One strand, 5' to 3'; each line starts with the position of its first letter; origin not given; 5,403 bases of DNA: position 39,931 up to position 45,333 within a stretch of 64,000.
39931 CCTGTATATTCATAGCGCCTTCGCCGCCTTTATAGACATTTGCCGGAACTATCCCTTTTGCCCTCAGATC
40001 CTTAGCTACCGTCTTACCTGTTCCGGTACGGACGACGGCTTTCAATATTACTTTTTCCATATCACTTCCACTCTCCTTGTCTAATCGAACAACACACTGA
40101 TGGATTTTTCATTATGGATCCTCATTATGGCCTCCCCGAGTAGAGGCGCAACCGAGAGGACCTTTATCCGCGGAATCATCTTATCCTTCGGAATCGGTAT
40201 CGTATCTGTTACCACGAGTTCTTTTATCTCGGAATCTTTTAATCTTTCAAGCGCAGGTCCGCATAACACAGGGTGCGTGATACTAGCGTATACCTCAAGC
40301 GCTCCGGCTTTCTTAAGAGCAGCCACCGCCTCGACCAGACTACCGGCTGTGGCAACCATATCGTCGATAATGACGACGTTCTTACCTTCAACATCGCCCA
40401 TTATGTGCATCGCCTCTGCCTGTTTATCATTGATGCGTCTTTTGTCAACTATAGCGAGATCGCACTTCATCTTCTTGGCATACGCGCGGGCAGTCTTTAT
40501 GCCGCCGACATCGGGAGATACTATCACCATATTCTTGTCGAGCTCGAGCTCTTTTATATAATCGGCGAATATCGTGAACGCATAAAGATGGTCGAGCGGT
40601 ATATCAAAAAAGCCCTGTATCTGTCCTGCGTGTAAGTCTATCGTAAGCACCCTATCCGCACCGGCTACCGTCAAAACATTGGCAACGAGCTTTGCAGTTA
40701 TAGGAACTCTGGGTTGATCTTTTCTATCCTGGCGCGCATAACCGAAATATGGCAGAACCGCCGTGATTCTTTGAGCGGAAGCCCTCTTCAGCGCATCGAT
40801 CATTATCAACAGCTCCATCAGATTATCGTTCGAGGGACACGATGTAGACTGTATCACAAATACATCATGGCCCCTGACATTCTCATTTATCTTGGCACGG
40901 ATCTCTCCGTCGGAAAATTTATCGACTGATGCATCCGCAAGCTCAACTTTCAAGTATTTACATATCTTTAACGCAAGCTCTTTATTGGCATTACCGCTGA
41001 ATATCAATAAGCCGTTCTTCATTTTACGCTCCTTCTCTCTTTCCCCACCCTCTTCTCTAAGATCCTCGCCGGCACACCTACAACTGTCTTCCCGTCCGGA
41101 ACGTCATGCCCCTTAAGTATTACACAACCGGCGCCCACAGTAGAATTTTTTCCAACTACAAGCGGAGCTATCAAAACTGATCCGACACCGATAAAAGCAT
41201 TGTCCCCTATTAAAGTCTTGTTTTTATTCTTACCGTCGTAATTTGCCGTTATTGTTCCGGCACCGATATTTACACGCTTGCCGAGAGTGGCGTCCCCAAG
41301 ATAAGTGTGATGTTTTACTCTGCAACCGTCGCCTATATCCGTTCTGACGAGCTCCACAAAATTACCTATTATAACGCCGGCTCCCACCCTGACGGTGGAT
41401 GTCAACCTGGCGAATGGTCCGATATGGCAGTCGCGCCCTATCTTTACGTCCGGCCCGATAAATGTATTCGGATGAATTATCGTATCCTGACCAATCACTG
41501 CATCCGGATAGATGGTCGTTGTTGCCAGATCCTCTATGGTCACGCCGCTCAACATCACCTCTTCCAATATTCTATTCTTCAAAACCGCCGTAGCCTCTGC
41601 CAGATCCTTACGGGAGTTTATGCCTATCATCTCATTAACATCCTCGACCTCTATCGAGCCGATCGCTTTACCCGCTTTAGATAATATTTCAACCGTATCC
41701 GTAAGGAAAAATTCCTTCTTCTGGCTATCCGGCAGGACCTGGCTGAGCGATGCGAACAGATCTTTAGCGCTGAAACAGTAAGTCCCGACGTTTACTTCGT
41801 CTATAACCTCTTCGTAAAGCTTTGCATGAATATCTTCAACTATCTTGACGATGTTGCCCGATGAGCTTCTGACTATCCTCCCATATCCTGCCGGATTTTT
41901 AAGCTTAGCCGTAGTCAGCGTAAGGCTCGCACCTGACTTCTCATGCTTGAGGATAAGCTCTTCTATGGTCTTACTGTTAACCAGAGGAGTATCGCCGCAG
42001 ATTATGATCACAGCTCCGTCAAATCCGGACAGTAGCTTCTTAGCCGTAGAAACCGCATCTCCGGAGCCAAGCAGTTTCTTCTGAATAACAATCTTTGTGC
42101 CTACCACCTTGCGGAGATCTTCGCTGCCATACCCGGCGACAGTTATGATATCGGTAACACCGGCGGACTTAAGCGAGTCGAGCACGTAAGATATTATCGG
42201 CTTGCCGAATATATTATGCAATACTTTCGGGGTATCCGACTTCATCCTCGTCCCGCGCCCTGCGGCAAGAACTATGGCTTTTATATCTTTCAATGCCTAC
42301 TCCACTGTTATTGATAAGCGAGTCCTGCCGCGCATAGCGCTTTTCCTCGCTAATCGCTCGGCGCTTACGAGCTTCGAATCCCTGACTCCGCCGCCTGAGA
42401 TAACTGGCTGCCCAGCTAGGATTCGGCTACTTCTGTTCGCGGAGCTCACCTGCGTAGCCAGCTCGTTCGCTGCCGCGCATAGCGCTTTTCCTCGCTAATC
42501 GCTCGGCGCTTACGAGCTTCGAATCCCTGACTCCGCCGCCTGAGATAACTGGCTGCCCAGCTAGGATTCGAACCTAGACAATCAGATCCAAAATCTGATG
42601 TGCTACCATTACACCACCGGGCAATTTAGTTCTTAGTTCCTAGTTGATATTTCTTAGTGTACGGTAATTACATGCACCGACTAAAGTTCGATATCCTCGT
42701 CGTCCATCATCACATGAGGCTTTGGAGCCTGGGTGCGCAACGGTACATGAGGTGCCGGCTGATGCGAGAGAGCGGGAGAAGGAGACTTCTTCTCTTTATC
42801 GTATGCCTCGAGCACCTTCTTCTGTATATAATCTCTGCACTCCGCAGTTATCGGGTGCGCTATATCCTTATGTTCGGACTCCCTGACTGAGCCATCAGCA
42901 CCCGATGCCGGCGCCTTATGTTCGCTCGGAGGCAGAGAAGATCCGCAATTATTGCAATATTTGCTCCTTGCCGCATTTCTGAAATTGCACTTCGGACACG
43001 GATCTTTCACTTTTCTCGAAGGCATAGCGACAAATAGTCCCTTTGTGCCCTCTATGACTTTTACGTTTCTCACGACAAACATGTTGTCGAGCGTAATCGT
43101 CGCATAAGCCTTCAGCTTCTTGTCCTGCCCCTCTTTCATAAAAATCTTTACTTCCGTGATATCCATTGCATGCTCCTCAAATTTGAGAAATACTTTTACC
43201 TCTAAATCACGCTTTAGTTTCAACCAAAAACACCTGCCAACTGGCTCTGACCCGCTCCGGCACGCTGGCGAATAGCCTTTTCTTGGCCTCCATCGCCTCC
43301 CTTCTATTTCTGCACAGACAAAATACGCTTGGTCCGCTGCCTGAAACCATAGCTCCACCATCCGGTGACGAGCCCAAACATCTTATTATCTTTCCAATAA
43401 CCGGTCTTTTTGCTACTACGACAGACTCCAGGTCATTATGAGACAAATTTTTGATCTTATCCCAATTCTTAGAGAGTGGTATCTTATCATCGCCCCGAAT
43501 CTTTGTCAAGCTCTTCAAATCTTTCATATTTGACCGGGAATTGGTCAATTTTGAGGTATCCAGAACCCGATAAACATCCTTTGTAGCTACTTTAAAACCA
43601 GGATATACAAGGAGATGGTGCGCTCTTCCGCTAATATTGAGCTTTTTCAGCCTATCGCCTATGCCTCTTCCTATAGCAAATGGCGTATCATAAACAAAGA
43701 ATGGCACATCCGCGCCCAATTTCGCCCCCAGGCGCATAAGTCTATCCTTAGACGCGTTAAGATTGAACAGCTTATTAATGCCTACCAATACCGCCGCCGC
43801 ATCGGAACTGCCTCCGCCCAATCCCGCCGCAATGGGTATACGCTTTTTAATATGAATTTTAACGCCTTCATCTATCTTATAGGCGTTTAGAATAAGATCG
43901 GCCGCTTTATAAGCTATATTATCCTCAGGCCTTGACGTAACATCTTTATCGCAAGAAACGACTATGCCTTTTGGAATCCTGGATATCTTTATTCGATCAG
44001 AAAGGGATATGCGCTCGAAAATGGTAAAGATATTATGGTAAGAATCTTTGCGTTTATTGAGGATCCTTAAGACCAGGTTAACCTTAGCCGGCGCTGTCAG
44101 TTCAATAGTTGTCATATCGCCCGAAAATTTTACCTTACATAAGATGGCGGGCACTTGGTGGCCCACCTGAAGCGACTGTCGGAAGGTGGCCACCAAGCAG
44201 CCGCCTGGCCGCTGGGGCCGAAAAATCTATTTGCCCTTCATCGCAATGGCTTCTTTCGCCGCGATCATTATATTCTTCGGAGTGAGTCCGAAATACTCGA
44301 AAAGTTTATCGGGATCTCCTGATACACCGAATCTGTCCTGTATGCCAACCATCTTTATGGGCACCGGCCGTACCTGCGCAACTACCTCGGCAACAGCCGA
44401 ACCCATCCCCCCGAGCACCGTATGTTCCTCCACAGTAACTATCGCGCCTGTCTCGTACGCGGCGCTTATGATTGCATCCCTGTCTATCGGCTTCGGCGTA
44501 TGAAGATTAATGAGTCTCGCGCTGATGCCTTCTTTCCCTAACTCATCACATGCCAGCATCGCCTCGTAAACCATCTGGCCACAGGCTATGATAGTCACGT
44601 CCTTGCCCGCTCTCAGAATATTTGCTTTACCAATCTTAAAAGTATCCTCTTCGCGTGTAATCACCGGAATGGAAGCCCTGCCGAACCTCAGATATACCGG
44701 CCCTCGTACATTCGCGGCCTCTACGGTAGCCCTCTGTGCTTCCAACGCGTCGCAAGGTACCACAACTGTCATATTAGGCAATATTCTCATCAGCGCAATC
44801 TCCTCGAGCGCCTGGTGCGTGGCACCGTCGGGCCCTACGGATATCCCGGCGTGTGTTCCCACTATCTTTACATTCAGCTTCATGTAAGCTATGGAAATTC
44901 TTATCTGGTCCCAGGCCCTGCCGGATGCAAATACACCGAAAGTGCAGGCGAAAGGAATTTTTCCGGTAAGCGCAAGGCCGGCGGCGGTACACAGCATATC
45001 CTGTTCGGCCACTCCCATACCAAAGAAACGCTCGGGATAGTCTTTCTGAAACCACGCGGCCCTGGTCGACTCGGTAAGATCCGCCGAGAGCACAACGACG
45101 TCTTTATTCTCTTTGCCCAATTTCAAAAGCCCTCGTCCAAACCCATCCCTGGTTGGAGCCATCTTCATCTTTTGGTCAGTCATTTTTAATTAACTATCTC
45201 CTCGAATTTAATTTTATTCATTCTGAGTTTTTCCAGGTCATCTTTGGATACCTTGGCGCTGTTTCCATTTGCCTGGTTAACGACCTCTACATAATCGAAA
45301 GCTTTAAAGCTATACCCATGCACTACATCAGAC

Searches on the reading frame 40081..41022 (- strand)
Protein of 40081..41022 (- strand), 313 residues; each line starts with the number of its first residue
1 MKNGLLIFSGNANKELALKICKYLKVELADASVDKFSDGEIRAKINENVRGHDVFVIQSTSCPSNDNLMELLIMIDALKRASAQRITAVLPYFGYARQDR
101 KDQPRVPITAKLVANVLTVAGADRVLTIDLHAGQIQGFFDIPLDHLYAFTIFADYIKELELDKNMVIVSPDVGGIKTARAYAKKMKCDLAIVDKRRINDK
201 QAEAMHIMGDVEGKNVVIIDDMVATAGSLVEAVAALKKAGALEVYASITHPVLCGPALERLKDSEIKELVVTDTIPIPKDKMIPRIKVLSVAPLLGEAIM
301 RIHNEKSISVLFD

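Call 69: search_protein_families(library=pfam, proteins=[window:40081-41022:-], max_evalue=0.000001)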
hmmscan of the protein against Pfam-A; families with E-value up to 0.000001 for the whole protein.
window:40081-41022:- (313 aa): 3 families
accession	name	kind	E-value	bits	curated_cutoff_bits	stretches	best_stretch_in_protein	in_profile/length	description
PF13793.12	Pribosyltran_N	-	2.7e-58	195.3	25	1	6-121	2-117/117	N-terminal domain of ribose phosphate pyrophosphokinase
PF14572.12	Pribosyl_synth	-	2.6e-28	99.7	27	1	199-312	69-183/184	Phosphoribosyl synthetase-associated domain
PF00156.33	Pribosyltran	-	3.2e-19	69.2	26.3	1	152-250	15-124/158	Phosphoribosyl transferase domain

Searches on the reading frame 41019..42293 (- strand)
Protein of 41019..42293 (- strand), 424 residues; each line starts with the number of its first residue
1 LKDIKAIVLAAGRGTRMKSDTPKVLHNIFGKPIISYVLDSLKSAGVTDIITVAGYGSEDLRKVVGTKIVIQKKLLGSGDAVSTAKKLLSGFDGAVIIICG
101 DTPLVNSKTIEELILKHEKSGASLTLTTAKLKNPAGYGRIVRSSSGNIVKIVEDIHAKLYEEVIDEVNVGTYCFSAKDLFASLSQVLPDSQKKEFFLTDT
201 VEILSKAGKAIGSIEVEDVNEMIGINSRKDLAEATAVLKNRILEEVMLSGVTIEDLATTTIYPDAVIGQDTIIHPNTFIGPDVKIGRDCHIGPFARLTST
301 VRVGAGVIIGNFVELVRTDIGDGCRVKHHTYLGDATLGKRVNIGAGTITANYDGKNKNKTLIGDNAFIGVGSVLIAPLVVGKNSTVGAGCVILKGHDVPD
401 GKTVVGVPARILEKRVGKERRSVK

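Call 46: search_protein_families(library=pfam, proteins=[window:41019-42293:-], max_evalue=0.000001)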
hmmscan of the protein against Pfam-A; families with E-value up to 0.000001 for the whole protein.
window:41019-42293:- (424 aa): 7 families
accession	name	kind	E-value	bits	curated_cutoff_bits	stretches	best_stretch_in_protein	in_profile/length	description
PF00132.30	Hexapep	-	3.3e-28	96.6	27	3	264-298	1-35/36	Bacterial transferase hexapeptide (six repeats)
PF12804.13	NTP_transf_3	-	7e-17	62.5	27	1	6-146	1-128/160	MobA-like NTP transferase domain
PF00483.29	NTP_transferase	-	2.7e-15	57.1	21.2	1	5-213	1-218/245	Nucleotidyl transferase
PF01128.25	IspD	-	1.2e-12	48.5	27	1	5-122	2-122/221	2-C-methyl-D-erythritol 4-phosphate cytidylyltransferase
PF25084.1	LbH_EIF2B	-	2.2e-10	40.9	54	0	258-346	15-102/105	EIF2B subunit epsilon LbH domain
PF02348.25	CTP_transf_3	-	5.5e-07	30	22.6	1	7-126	3-124/217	Cytidylyltransferase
PF14602.12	Hexapep_2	-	8.7e-07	29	27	1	362-393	4-33/34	Hexapeptide repeat of succinyl-transferase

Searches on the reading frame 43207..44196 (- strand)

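Call 69: search_protein_families(library=pfam, proteins=[window:43207-44196:-], max_evalue=0.000001)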
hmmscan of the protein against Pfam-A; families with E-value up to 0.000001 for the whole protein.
window:43207-44196:- (329 aa): 2 families
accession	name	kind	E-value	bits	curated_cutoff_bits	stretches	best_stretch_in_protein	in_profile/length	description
PF00288.32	GHMP_kinases_N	-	2.8e-20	72.8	22.3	1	93-169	1-85/87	GHMP kinases N terminal domain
PF08544.19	GHMP_kinases_C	-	6.5e-09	36.5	21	1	244-308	9-79/85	GHMP kinases C terminal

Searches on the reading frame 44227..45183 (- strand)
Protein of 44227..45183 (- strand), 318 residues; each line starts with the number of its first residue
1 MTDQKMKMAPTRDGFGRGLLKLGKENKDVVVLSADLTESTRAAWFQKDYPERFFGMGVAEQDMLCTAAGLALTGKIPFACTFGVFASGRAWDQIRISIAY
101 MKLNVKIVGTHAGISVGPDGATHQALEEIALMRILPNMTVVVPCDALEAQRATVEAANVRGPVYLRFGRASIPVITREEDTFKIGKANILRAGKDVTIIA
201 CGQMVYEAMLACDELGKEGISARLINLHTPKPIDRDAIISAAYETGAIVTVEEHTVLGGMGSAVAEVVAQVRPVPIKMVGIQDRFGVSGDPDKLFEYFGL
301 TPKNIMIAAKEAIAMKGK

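Call 69: search_protein_families(library=pfam, proteins=[window:44227-45183:-], max_evalue=0.000001)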
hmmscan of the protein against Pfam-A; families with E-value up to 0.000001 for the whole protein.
window:44227-45183:- (318 aa): 3 families
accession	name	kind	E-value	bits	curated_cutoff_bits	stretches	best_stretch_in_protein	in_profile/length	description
PF02779.29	Transket_pyr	-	2.2e-45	154.9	27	1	9-172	3-172/174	Transketolase, pyrimidine binding domain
PF02780.25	Transketolase_C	-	1.7e-35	122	25.9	1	185-305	1-124/124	Transketolase, C-terminal domain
PF22613.1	Transketolase_C_1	-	2.4e-07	31.4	27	1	193-301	11-113/113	Transketolase-like TK C-terminal domain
